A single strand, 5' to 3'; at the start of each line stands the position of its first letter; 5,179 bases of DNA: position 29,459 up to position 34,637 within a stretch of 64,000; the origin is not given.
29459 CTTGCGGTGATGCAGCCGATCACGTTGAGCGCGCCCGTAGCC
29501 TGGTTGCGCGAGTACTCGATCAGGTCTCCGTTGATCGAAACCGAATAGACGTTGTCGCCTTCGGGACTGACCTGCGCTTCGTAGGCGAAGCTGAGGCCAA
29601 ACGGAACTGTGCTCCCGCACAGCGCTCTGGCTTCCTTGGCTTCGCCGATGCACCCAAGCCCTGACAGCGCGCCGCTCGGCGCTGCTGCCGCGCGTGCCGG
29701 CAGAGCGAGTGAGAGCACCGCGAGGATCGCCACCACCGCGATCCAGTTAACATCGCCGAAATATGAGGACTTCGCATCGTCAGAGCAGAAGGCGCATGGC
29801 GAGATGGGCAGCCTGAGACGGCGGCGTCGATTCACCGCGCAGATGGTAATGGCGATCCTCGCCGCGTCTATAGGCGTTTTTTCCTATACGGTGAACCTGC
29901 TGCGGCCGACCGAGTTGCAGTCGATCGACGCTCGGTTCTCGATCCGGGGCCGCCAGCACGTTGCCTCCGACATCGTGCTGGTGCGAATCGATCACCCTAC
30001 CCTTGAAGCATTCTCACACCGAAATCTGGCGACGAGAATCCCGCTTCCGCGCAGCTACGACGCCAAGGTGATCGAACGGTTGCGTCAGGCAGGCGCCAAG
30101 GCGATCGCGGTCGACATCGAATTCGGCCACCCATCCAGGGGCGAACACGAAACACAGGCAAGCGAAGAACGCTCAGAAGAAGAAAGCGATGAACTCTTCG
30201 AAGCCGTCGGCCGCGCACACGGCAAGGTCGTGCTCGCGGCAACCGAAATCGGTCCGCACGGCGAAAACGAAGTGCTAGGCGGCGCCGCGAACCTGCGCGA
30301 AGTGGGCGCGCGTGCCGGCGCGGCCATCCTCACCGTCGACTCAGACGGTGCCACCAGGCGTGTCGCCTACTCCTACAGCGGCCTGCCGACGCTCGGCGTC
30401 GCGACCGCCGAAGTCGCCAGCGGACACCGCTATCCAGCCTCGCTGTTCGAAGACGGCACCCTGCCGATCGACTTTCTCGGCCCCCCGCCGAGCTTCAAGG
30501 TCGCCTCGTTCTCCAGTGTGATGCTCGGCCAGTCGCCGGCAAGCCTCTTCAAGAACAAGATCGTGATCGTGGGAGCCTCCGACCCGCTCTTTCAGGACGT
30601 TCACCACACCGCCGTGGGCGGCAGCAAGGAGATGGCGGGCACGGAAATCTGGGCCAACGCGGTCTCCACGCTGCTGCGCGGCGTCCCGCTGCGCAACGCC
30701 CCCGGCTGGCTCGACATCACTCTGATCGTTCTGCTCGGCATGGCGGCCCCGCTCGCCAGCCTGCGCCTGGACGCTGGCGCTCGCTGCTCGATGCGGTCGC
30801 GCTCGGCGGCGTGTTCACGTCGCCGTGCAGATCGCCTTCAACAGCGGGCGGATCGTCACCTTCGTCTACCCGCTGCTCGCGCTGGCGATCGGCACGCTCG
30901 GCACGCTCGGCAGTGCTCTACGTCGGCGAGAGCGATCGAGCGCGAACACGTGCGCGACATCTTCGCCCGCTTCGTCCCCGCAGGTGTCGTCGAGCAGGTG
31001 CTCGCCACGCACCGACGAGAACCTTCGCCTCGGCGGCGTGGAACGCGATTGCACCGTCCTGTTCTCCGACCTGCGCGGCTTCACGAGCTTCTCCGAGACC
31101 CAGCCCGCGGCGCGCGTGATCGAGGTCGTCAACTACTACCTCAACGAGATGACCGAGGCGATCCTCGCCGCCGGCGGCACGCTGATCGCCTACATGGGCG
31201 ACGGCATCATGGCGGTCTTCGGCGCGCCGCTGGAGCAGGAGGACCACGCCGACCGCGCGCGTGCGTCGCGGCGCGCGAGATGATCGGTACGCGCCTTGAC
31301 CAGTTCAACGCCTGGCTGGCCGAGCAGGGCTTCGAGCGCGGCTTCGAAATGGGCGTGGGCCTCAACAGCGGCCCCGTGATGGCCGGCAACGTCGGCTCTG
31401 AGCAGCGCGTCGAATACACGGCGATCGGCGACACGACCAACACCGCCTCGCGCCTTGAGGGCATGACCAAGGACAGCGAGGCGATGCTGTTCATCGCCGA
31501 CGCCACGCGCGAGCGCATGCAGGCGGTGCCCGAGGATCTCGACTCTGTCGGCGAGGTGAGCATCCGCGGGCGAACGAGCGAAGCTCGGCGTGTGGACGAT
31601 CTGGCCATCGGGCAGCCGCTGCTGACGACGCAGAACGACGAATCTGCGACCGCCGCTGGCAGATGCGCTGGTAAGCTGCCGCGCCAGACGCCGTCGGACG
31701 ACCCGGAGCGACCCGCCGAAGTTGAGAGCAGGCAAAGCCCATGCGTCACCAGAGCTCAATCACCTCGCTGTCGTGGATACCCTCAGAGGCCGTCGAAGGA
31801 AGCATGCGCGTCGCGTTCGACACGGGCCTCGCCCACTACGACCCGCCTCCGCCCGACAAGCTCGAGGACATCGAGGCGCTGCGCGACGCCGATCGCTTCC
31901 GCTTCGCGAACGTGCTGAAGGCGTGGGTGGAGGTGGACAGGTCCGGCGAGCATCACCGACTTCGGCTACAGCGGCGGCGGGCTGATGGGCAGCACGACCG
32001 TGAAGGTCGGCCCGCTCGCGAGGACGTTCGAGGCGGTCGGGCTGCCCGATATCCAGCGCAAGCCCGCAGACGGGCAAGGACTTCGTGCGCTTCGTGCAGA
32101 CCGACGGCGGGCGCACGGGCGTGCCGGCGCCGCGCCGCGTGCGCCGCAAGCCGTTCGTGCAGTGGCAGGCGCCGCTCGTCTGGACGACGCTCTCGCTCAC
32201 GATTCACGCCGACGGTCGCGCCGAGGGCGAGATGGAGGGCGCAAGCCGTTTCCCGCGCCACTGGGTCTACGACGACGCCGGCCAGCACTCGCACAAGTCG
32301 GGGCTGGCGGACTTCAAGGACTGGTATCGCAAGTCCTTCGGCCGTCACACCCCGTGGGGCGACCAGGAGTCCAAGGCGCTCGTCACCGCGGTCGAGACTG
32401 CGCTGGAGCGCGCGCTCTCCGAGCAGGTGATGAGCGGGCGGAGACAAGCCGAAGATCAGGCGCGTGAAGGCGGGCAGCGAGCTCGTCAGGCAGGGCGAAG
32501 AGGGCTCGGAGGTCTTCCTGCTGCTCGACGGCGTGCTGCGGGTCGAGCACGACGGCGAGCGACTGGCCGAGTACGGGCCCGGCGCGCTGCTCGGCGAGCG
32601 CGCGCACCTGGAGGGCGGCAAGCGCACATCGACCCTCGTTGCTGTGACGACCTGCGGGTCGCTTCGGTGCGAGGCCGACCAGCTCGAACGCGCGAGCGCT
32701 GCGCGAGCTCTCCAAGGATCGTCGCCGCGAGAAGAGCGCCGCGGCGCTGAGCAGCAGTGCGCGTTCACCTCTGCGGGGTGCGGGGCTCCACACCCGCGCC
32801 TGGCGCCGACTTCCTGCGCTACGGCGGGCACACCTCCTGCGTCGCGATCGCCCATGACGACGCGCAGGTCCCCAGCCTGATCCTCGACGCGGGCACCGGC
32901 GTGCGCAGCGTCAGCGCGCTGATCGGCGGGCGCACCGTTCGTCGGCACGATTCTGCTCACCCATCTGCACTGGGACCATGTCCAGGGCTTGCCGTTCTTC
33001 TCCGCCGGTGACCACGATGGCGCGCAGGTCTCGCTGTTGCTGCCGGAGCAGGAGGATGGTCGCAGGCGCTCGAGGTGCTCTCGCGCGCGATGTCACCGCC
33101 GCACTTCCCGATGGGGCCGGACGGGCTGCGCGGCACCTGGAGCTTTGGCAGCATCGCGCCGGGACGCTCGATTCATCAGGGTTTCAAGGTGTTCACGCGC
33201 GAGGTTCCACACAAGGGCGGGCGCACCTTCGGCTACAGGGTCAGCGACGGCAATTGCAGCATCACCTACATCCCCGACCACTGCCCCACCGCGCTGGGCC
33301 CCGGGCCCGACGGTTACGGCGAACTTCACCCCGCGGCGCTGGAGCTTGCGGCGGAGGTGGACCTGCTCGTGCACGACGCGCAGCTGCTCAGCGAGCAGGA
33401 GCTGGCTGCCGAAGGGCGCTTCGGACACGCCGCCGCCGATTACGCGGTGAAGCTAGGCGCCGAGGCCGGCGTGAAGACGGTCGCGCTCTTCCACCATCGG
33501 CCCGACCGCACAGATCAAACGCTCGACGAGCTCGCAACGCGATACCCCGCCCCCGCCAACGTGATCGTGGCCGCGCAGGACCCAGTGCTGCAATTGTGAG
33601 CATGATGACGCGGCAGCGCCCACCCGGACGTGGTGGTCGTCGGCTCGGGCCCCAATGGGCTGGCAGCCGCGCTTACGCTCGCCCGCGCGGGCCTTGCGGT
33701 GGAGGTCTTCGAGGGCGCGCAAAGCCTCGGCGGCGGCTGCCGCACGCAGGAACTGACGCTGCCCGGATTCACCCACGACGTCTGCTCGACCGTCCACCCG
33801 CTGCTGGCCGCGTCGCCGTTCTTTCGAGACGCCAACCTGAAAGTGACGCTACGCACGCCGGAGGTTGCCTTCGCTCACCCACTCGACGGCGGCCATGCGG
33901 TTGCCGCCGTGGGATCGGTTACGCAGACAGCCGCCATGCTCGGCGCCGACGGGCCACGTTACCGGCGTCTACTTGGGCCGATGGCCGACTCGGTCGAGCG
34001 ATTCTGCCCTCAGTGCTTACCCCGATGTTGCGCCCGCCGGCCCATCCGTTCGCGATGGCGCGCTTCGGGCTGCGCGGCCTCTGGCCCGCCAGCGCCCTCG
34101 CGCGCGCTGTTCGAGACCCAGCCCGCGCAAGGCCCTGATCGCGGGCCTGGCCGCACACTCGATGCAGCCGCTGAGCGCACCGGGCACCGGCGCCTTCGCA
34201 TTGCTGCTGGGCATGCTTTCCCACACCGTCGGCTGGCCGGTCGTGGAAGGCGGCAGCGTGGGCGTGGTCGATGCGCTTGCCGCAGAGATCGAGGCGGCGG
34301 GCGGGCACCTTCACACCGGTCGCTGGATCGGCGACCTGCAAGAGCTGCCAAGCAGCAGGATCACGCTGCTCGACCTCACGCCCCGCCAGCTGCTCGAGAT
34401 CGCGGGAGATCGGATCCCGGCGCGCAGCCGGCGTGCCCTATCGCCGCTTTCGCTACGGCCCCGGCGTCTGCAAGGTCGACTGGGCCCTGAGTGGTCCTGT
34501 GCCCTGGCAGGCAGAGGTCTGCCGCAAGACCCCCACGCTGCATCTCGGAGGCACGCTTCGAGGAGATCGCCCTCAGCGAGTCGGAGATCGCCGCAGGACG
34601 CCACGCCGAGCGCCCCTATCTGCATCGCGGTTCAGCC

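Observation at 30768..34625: About 18-23 reading-frame switches confined to four consecutive genes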

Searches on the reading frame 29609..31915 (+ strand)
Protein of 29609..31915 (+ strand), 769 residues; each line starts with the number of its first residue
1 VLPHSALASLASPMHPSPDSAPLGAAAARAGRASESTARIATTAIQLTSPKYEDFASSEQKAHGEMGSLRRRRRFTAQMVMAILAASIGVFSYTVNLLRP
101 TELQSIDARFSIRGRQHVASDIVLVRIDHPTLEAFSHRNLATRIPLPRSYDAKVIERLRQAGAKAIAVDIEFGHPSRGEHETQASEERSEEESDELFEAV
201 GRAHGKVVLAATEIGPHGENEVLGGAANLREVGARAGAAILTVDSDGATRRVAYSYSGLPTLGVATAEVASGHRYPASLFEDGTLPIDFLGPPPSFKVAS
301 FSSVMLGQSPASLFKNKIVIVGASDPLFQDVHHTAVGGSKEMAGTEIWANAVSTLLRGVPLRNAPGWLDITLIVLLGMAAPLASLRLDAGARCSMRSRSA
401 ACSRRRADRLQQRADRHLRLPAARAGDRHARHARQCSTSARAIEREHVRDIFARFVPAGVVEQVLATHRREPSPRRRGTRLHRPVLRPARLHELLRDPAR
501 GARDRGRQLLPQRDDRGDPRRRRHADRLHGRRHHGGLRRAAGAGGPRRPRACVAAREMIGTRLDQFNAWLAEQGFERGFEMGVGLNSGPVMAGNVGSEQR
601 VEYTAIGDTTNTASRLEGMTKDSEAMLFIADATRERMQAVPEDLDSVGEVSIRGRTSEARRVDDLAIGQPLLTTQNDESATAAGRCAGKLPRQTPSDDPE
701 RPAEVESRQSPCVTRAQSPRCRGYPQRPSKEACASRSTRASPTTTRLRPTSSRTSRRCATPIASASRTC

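Call 5: search_protein_families(library=pfam, proteins=[window:29609-31915:+], max_evalue=0.01)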
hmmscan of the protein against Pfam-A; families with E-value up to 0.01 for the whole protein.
window:29609-31915:+ (769 aa): 2 families
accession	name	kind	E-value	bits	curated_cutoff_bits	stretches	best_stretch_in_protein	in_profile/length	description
PF05226.16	CHASE2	-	4.7e-38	131.7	26.3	1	86-378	5-253/257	CHASE2 domain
PF00211.25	Guanylate_cyc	-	1.7e-08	34.7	21.9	1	574-656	96-174/183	Adenylate and Guanylate cyclase catalytic domain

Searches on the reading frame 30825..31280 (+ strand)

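Call 5: search_protein_families(library=pfam, proteins=[window:30825-31280:+], max_evalue=0.01)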
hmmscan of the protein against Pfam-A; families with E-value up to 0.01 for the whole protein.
window:30825-31280:+ (152 aa): 1 family
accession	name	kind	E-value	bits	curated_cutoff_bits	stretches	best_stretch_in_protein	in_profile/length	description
PF00211.25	Guanylate_cyc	-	8.9e-08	32.4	21.9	1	75-143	8-76/183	Adenylate and Guanylate cyclase catalytic domain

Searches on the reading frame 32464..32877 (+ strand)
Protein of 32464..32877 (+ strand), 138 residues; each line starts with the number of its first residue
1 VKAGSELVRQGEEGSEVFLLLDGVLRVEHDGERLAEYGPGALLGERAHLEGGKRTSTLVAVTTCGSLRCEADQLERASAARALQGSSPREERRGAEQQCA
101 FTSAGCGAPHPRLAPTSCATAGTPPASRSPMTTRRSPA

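Call 5: search_protein_families(library=pfam, proteins=[window:32464-32877:+], max_evalue=0.01)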
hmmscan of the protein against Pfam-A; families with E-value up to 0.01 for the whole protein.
window:32464-32877:+ (138 aa): 1 family
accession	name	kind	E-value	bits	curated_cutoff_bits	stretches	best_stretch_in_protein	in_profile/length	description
PF00027.35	cNMP_binding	-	2.1e-13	50.5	27.5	1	2-77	5-85/89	Cyclic nucleotide-binding domain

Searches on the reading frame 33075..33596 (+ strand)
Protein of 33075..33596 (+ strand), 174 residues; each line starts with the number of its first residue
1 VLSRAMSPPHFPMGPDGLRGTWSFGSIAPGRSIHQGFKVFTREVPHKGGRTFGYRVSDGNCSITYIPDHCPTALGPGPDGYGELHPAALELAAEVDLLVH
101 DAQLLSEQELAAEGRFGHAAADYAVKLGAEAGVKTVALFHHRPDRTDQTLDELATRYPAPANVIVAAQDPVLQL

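Call 5: search_protein_families(library=pfam, proteins=[window:33075-33596:+], max_evalue=0.01)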
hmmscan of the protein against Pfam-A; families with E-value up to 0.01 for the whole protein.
window:33075-33596:+ (174 aa): 1 family
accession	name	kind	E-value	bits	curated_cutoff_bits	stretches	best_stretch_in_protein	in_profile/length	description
PF12706.13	Lactamase_B_2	-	1.4e-07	31.8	27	1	27-141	90-200/200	Beta-lactamase superfamily domain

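Call 6: find_related_loci(query=window:33075-33596:+, collection=genome_contigs, flank=10000)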
Query window:33075-33596:+ (174 aa) in genome_contigs; peptide patterns used: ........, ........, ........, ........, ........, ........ (x = any residue, [..] = any of these).
421 stretches matched a pattern; 69 encode a relative of the query (tblastn E <= 1e-3); 68 distinct loci.
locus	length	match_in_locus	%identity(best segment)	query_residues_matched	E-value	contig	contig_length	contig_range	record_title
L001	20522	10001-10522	83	1-174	3e-94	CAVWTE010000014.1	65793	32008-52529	MAG: uncultured Actinomycetota bacterium isolate MFD01633.bin.2.179 genome assembly, contig: contig_45388, whole genome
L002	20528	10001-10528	68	1-174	5e-78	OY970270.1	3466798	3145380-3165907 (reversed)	MAG: uncultured Solirubrobacterales bacterium isolate MFD04463.bin.1.226 genome assembly, chromosome: 1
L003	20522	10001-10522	67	1-174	1e-77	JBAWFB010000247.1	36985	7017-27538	MAG: Solirubrobacteraceae bacterium isolate MFD05722_ilm_asm_bin31 k127_150655, whole genome shotgun sequence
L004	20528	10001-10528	68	1-174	4e-77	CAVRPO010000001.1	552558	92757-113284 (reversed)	MAG: uncultured Solirubrobacterales bacterium isolate MFD03399.bin.2.55 genome assembly, contig: contig_17499, whole gen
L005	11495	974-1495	66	1-174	1e-76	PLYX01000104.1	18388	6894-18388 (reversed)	MAG: Solirubrobacterales bacterium isolate palsa_744 73.20120700_P3D.216_contig_20106, whole genome shotgun sequence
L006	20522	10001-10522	68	1-174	3e-76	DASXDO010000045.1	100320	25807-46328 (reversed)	MAG TPA_asm: Solirubrobacteraceae bacterium isolate SMAG_U5088 k141_1724292, whole genome shotgun sequence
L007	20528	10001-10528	68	1-174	3e-76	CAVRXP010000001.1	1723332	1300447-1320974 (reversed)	MAG: uncultured Solirubrobacterales bacterium isolate MFD06092.bin.2.7 genome assembly, contig: contig_43697, whole geno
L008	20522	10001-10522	66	1-174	2e-76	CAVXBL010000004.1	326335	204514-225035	MAG: uncultured Solirubrobacterales bacterium isolate MFD03399.bin.1.28 genome assembly, contig: contig_32435, whole gen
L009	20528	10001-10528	68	1-174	7e-76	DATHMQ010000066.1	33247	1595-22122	MAG TPA_asm: Solirubrobacteraceae bacterium isolate SMAG_U12636 k141_982459, whole genome shotgun sequence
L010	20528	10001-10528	68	1-174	1e-75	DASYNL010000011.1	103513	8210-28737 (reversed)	MAG TPA_asm: Solirubrobacteraceae bacterium isolate SMAG_U4402 k141_1124145, whole genome shotgun sequence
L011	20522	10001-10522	64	1-174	2e-75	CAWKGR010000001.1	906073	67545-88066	MAG: uncultured Solirubrobacterales bacterium isolate MFD04463.bin.1.106 genome assembly, contig: contig_55970, whole ge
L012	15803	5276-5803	66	1-174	3e-75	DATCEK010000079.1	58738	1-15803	MAG TPA_asm: Solirubrobacteraceae bacterium isolate SMAG_U7751 k141_362632, whole genome shotgun sequence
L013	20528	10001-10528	66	1-174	2e-75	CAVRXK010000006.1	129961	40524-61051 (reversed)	MAG: uncultured Solirubrobacterales bacterium isolate MFD06092.bin.3.285 genome assembly, contig: contig_47455, whole ge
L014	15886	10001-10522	66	1-174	5e-75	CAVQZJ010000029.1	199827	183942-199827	MAG: uncultured Solirubrobacterales bacterium isolate MFD10064.bin.2.32 genome assembly, contig: contig_62075, whole gen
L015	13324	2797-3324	68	1-174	9e-75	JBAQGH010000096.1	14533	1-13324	MAG: Solirubrobacteraceae bacterium isolate MFD05814_ilm_asm_bin19 k127_526996, whole genome shotgun sequence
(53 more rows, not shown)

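Call 13: find_related_loci(query=window:33075-33596:+, collection=metagenome_contigs, flank=10000)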
Query window:33075-33596:+ (174 aa) in metagenome_contigs; peptide patterns used: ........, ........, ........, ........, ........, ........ (x = any residue, [..] = any of these).
505 stretches matched a pattern; 63 encode a relative of the query (tblastn E <= 1e-3); 63 distinct loci.
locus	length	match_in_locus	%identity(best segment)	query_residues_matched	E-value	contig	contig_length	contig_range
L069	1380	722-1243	67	1-174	2e-81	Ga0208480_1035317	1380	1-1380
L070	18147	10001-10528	68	1-174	3e-76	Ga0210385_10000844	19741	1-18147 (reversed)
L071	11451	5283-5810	66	1-174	1e-75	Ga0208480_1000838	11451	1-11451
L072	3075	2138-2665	66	1-174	1e-75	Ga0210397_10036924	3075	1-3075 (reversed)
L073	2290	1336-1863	66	1-174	5e-77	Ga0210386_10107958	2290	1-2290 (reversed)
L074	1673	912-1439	66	1-174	3e-78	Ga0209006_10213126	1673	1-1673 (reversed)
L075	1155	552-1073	65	1-174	1e-79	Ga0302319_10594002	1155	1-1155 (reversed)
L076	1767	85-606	66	1-174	6e-77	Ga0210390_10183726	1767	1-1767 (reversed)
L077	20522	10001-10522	64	1-174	8e-74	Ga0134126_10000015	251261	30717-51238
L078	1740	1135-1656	64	1-174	1e-76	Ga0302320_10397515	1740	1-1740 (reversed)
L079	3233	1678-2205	65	1-174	2e-73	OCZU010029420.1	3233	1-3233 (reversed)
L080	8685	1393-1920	65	1-174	3e-73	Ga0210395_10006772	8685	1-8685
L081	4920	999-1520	64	1-174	2e-72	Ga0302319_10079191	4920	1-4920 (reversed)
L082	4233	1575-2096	64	1-174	2e-72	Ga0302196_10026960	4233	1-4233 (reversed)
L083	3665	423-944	63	1-174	6e-72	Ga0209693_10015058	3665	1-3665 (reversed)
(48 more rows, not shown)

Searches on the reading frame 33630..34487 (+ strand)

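Call 5: search_protein_families(library=pfam, proteins=[window:33630-34487:+], max_evalue=0.01)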
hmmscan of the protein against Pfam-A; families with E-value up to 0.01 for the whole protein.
window:33630-34487:+ (286 aa): 8 families
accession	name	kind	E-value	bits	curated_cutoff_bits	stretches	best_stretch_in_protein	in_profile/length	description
PF13450.12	NAD_binding_8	-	3.6e-11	43.6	21.9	1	3-56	1-52/68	NAD(P)-binding Rossmann-like domain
PF01593.30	Amino_oxidase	-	8.8e-06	25.7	19.8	1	10-89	3-84/443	Flavin containing amine oxidoreductase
PF12831.13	FAD_oxidored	-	2.3e-05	24.3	27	1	2-37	3-38/416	FAD dependent oxidoreductase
PF01946.23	Thi4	-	3.9e-05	23.4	26.2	1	2-37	21-57/235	Thi4 family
PF07992.20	Pyr_redox_2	-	8.5e-05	22.5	26.1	1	2-41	4-44/291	Pyridine nucleotide-disulphide oxidoreductase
PF00890.30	FAD_binding_2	-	0.00013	21.7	20.4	1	2-35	3-36/414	FAD binding domain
PF01266.30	DAO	-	0.0013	18.7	27.9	1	2-36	3-37/353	FAD dependent oxidoreductase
PF03486.20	HI0933_like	-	0.002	18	50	1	2-34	4-36/244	HI0933-like protein Rossmann domain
